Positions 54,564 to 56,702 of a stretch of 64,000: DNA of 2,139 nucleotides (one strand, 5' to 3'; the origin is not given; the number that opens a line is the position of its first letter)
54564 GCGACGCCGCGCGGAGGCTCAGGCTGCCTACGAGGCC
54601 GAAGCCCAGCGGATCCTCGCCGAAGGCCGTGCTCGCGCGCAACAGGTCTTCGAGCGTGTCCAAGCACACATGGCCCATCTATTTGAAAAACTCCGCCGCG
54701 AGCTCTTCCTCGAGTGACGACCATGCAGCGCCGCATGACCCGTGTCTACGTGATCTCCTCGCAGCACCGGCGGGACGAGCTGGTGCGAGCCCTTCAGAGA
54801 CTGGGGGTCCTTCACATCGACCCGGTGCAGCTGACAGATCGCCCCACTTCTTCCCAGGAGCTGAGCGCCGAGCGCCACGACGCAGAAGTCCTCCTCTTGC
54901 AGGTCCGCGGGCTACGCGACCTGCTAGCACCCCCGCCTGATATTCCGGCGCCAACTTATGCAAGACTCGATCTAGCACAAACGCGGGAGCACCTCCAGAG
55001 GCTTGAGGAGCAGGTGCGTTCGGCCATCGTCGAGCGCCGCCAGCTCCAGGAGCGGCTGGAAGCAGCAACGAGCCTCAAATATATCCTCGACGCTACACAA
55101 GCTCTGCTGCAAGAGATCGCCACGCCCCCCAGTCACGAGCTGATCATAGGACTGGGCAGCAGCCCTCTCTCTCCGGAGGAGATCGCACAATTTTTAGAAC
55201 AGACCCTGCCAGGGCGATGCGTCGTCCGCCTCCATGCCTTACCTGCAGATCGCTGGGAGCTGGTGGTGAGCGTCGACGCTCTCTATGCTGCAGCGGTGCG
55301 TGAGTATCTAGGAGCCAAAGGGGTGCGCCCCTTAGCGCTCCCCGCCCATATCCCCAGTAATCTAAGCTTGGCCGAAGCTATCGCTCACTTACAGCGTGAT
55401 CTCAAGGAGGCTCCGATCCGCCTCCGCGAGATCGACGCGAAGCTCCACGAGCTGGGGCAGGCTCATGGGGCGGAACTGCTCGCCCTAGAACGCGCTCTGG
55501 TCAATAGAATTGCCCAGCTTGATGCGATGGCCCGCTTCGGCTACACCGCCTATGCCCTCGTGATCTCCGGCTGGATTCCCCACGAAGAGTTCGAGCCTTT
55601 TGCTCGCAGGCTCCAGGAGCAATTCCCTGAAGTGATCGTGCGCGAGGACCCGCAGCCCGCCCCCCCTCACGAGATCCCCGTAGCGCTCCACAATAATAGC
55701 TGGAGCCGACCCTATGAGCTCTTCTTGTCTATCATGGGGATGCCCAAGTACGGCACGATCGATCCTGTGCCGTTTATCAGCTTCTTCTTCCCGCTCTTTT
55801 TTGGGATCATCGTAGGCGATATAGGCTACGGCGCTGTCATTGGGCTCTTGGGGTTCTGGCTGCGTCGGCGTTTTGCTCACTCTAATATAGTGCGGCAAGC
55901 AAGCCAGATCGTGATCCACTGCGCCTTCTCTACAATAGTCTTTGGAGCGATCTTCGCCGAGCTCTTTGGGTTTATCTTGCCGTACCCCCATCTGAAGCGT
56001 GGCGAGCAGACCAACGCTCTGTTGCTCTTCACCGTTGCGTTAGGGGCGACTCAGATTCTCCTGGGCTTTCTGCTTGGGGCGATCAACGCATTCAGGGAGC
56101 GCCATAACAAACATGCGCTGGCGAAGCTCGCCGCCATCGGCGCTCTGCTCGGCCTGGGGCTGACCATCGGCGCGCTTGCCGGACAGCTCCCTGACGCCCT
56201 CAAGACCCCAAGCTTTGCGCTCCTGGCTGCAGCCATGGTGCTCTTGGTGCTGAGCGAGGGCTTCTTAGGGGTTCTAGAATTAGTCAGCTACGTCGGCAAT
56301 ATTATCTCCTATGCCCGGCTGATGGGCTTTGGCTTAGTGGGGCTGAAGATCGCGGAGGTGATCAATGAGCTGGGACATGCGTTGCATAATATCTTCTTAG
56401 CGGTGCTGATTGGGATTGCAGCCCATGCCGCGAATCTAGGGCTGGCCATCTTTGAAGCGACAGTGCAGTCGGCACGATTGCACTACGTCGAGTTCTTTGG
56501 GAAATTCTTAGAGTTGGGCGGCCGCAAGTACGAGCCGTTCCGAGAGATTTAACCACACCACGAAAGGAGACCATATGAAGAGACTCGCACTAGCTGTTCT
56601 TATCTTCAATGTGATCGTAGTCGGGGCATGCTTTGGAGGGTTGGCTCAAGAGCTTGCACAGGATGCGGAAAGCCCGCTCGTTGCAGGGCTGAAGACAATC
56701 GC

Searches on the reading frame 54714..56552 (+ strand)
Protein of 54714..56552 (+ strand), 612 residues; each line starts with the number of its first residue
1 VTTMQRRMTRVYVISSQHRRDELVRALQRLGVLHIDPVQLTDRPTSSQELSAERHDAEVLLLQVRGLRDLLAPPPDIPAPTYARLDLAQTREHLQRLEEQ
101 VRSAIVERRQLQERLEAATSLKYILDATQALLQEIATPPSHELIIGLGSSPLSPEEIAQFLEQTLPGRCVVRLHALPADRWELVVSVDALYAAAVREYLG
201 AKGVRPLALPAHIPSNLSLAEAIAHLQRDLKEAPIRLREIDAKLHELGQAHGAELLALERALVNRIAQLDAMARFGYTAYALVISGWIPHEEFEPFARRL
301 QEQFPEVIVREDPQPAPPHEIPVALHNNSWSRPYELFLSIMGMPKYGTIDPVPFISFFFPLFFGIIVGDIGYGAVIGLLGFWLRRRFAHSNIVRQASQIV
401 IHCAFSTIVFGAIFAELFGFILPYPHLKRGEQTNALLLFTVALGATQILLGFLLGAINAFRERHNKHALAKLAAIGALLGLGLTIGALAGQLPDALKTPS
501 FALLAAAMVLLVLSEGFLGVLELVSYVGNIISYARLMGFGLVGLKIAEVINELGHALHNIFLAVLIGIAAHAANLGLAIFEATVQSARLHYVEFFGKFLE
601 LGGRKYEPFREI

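Call 74: search_protein_families(library=pfam, proteins=[window:54714-56552:+], max_evalue=0.00001)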
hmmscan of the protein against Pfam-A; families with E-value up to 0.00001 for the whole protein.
window:54714-56552:+ (612 aa): 1 family
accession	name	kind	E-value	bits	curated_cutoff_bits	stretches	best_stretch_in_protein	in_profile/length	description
PF01496.24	V_ATPase_I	-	8.6e-16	57.5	30.7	1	226-386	251-416/815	V-type ATPase 116kDa subunit family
